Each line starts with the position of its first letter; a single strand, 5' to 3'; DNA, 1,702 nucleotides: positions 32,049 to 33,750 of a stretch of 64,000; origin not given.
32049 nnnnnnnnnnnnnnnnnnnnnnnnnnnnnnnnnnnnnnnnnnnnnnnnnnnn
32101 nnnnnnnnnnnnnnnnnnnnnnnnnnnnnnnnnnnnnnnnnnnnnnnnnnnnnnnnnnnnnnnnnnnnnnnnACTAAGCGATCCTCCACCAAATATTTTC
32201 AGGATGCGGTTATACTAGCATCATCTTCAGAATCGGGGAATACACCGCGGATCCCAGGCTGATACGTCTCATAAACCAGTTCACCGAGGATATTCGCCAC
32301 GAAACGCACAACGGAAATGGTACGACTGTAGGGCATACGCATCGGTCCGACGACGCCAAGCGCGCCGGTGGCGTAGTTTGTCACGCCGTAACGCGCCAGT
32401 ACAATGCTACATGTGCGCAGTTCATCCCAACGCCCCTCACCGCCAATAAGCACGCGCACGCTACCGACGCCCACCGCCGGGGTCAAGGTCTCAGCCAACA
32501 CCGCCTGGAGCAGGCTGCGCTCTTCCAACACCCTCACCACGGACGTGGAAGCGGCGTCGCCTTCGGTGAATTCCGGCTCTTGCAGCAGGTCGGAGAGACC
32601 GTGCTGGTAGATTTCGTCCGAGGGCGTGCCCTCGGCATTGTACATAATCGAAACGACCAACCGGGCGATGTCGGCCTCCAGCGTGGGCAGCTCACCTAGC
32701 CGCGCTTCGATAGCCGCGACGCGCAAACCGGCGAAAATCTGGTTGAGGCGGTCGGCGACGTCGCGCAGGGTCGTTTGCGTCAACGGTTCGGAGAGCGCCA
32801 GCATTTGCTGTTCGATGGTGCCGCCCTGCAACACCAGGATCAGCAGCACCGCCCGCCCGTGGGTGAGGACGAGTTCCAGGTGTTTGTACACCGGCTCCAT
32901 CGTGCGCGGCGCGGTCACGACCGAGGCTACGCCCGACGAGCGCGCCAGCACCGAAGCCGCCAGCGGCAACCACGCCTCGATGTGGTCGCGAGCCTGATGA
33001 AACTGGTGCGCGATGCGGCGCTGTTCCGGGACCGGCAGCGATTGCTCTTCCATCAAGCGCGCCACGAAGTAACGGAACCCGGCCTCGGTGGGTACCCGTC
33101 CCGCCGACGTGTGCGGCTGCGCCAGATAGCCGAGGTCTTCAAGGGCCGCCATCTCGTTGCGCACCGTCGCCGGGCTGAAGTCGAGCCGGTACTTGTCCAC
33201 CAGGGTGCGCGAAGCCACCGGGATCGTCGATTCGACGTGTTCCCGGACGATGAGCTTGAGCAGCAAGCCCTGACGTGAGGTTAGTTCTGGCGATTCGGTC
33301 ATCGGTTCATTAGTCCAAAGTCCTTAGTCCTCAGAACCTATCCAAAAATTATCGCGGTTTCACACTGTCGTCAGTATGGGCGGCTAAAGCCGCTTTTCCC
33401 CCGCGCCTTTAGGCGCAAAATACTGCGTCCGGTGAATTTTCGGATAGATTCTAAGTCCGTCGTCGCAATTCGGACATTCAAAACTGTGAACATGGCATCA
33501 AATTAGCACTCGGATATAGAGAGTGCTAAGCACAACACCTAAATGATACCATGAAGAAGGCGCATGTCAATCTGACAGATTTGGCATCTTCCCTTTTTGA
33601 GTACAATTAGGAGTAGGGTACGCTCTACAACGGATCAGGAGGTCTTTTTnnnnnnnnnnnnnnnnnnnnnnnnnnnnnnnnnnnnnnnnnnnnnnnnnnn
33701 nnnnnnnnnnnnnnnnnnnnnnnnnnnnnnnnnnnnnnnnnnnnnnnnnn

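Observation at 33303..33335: Tandem GACTWWN heptad arrays with strict 7-nt periodicity lie directly 5' of start codons of several minus-strand genes, in some cases replacing a Shine-Dalgarno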

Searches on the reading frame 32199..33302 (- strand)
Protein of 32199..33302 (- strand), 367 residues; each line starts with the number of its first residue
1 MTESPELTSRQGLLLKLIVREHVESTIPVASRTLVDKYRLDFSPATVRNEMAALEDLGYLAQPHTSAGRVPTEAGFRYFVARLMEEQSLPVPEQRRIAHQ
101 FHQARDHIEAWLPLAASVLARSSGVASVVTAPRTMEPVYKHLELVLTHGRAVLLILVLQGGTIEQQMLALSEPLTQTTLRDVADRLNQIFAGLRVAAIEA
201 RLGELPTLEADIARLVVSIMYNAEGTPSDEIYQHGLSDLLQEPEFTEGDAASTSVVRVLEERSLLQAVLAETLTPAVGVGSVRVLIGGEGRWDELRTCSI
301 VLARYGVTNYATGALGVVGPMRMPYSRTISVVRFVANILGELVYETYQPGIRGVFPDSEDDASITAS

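Call 19: find_encoding_contigs(protein=window:32199-33302:-, flank=2000, max_places=6)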
Protein window:32199-33302:- (367 aa): 24 contigs read that carry it; 3 places shown.
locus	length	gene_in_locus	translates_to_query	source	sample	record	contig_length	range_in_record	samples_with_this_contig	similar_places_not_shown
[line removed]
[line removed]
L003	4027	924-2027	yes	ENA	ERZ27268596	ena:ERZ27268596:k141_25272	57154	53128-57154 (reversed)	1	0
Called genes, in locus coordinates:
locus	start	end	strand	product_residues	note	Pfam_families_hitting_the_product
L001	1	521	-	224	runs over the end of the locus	PF01081:Aldolase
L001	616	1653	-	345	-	PF00294:PfkB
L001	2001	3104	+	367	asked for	PF01628:HrcA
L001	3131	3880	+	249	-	PF01025:GrpE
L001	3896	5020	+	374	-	PF00226:DnaJ, PF01556:DnaJ_C, PF27659:CHP02642 (faint), PF00684:DnaJ_CXXCXGXG, PF27439:DnaJ_C_2 (faint)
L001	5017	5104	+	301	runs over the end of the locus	PF06325:PrmA, PF05175:MTS, PF01135:PCMT (weak), PF02475:TRM5-TYW2_MTfase (weak), PF13489:Methyltransf_23 (weak), PF13847:Methyltransf_31, PF08241:Methyltransf_11 (weak), PF13649:Methyltransf_25, +2 more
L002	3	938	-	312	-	?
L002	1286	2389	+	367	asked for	PF01628:HrcA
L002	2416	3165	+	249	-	PF01025:GrpE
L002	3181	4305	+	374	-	PF00226:DnaJ, PF01556:DnaJ_C, PF27659:CHP02642 (faint), PF00684:DnaJ_CXXCXGXG, PF27439:DnaJ_C_2 (faint)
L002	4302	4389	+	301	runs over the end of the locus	PF06325:PrmA, PF05175:MTS, PF01135:PCMT (weak), PF02475:TRM5-TYW2_MTfase (weak), PF13489:Methyltransf_23 (weak), PF13847:Methyltransf_31, PF08241:Methyltransf_11 (weak), PF13649:Methyltransf_25, +2 more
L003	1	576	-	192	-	?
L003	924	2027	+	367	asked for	PF01628:HrcA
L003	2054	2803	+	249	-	PF01025:GrpE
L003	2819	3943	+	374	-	PF00226:DnaJ, PF01556:DnaJ_C, PF27659:CHP02642 (faint), PF00684:DnaJ_CXXCXGXG, PF27439:DnaJ_C_2 (faint)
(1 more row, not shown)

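Call 20: find_homologous_proteins(query=window:32199-33302:-, max_evalue=1e-30)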
Query window:32199-33302:- (367 aa): 7593 proteins with E <= 1e-30 among 8000 candidates; the best 120 are listed.
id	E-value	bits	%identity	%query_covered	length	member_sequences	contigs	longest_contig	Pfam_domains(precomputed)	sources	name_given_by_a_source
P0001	2.7e-219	745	94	100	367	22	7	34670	PF01628.28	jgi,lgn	-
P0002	1.4e-212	723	94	98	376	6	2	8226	PF01628.28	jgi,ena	-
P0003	5.2e-210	715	93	98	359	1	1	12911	PF01628.28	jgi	-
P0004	1.1e-205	701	90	98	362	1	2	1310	PF01628.28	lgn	-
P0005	2.7e-199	680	87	97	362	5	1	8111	PF01628.28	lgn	-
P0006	1.0e-196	671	86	98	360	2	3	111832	PF01628.28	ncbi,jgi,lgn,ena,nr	ncbi:MAG TPA: heat-inducible transcriptional repressor HrcA [Anaerolineae bacterium]|nr:heat-inducib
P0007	7.2e-194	662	84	98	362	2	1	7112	PF01628.28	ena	-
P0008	9.1e-191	652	84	98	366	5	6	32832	PF01628.28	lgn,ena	-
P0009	1.1e-190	651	84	96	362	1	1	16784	PF01628.28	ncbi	-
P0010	6.8e-189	645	82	98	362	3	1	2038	PF01628.28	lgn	-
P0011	1.7e-188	644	83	98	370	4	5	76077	PF01628.28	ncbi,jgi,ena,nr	ncbi:MAG TPA: heat-inducible transcriptional repressor HrcA [Anaerolineae bacterium]|nr:heat-inducib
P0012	1.8e-167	575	74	98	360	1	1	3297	PF01628.28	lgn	-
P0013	1.1e-166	572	74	97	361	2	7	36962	PF01628.28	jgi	-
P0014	5.0e-164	564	75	96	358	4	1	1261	PF01628.28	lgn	-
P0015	1.3e-162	559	73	97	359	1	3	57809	PF01628.28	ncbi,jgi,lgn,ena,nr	ncbi:MAG TPA: heat-inducible transcriptional repressor HrcA [Anaerolineae bacterium]|nr:heat-inducib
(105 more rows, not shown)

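Call 21: find_related_loci(query=window:32199-33302:-, collection=genome_contigs, flank=10000)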
Query window:32199-33302:- (367 aa) in genome_contigs; peptide patterns used: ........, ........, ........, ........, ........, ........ (x = any residue, [..] = any of these).
476 stretches matched a pattern; 364 encode a relative of the query (tblastn E <= 1e-3); the best 80 are kept; 80 distinct loci.
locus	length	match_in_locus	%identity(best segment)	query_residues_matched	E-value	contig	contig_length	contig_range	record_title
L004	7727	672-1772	94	1-367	0e+0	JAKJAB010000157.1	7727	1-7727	MAG: Chloroflexota bacterium isolate UR.bin85 NODE_157_length_7727_cov_2.429281, whole genome shotgun sequence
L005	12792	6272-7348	93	1-359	0e+0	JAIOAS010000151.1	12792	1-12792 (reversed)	MAG: Chloroflexota bacterium isolate S1bins155 c_000000000151, whole genome shotgun sequence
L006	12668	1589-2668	93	1-360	0e+0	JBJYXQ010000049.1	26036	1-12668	MAG: Anaerolineae bacterium isolate S5_7_050615r2r1_22 S5_7_050615r2r1_22_000000000049, whole genome shotgun sequence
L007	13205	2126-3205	92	1-360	0e+0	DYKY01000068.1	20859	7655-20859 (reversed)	MAG TPA_asm: Thermoflexus sp. isolate SulCav_AS07-7_59_19 SulCav_AS07_7_2514_length_20859_cov_10_456451, whole genome sh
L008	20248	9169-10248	93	1-360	0e+0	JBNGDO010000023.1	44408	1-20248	MAG: Anaerolineae bacterium isolate E05-031 bin70.fa-23, whole genome shotgun sequence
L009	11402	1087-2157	86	1-357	0e+0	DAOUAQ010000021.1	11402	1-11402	MAG TPA_asm: Anaerolineae bacterium isolate H66_674 k113_2247, whole genome shotgun sequence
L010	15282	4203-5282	83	2-361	0e+0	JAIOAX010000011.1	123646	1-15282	MAG: Chloroflexota bacterium isolate S1bins75 c_000000000011, whole genome shotgun sequence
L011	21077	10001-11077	83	1-359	0e+0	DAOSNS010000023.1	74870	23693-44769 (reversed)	MAG TPA_asm: Anaerolineae bacterium isolate AMR_MDS_2365 NODE_363_length_74870_cov_94.197768, whole genome shotgun seque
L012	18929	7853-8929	95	1-359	0e+0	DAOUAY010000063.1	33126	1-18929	MAG TPA_asm: Anaerolineae bacterium isolate H67_697 k125_591723, whole genome shotgun sequence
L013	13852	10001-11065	74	6-360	3e-176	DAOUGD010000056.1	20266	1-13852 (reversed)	MAG TPA_asm: Anaerolineae bacterium isolate R24_97 k131_1443351, whole genome shotgun sequence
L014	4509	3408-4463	74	6-357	7e-176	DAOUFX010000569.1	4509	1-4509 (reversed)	MAG TPA_asm: Anaerolineae bacterium isolate R24_80 k131_1869173, whole genome shotgun sequence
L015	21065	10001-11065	73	1-356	5e-171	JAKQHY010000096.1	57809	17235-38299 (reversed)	MAG: Chloroflexota bacterium isolate USDE_metabat.60 k141_1911991, whole genome shotgun sequence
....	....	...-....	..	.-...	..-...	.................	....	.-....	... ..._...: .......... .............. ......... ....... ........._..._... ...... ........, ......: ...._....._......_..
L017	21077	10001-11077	70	1-366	2e-169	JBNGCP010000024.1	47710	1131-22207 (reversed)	MAG: Anaerolineae bacterium isolate E05-002 bin45.fa-24, whole genome shotgun sequence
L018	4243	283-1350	71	6-361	8e-175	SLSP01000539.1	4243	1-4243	MAG: Thermoflexales bacterium isolate CSSed165cm_611 CSSed16-5cm-113558, whole genome shotgun sequence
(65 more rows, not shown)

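Call 88: find_encoding_contigs(protein=P0001, flank=1500, max_places=10)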
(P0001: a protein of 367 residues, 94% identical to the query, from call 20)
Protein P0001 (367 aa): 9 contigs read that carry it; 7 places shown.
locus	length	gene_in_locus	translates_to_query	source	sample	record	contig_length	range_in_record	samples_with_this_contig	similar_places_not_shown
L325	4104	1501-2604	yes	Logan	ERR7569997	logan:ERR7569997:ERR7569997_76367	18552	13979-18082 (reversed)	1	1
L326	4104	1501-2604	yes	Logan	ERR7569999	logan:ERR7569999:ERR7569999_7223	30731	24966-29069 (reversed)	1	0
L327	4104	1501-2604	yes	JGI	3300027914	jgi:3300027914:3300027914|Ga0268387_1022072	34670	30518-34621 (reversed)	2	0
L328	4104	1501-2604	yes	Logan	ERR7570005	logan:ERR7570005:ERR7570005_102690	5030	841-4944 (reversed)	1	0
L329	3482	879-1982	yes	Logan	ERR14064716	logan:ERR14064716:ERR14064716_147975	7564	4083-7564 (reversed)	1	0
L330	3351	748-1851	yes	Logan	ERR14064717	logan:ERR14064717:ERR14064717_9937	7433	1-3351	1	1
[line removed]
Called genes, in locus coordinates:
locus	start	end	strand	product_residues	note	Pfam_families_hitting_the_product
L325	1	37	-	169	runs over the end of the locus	?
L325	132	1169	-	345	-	PF00294:PfkB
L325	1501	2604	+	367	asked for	PF01628:HrcA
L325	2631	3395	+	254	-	PF01025:GrpE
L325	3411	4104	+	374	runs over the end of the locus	PF00226:DnaJ, PF01556:DnaJ_C, PF27659:CHP02642 (faint), PF00684:DnaJ_CXXCXGXG, PF27439:DnaJ_C_2 (faint)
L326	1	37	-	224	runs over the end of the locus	PF01081:Aldolase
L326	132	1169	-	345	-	PF00294:PfkB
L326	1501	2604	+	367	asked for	PF01628:HrcA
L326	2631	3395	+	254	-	PF01025:GrpE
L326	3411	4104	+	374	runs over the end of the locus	PF00226:DnaJ, PF01556:DnaJ_C, PF27659:CHP02642 (faint), PF00684:DnaJ_CXXCXGXG, PF27439:DnaJ_C_2 (faint)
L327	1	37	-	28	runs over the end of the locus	?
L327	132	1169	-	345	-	PF00294:PfkB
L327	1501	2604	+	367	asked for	PF01628:HrcA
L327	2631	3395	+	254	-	PF01025:GrpE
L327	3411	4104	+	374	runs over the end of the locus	PF00226:DnaJ, PF01556:DnaJ_C, PF27659:CHP02642 (faint), PF00684:DnaJ_CXXCXGXG, PF27439:DnaJ_C_2 (faint)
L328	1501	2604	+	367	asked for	PF01628:HrcA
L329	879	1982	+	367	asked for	PF01628:HrcA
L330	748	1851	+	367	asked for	PF01628:HrcA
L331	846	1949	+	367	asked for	PF01628:HrcA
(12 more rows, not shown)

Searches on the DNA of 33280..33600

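Call 69: search_rna_families(source=window, start=33280, end=33600, threshold=evalue, max_evalue=10, show_alignments=2)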
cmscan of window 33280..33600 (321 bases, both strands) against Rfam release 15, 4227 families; matches with E-value up to 10: 3.
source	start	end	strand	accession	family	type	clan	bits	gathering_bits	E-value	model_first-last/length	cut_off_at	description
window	33502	33536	-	RF00664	mir-223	Gene; miRNA;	-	17.6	57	0.081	39-73/106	no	mir-223 microRNA precursor family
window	33361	33436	-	RF02621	BSnc120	Gene; sRNA;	-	16.5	114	0.58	1-88/88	no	Brucella sRNA 120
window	33521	33577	+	RF01312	sR9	Gene; snRNA; snoRNA; CD-box;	-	14.7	36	2.7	1-55/55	no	Small nucleolar RNA sR9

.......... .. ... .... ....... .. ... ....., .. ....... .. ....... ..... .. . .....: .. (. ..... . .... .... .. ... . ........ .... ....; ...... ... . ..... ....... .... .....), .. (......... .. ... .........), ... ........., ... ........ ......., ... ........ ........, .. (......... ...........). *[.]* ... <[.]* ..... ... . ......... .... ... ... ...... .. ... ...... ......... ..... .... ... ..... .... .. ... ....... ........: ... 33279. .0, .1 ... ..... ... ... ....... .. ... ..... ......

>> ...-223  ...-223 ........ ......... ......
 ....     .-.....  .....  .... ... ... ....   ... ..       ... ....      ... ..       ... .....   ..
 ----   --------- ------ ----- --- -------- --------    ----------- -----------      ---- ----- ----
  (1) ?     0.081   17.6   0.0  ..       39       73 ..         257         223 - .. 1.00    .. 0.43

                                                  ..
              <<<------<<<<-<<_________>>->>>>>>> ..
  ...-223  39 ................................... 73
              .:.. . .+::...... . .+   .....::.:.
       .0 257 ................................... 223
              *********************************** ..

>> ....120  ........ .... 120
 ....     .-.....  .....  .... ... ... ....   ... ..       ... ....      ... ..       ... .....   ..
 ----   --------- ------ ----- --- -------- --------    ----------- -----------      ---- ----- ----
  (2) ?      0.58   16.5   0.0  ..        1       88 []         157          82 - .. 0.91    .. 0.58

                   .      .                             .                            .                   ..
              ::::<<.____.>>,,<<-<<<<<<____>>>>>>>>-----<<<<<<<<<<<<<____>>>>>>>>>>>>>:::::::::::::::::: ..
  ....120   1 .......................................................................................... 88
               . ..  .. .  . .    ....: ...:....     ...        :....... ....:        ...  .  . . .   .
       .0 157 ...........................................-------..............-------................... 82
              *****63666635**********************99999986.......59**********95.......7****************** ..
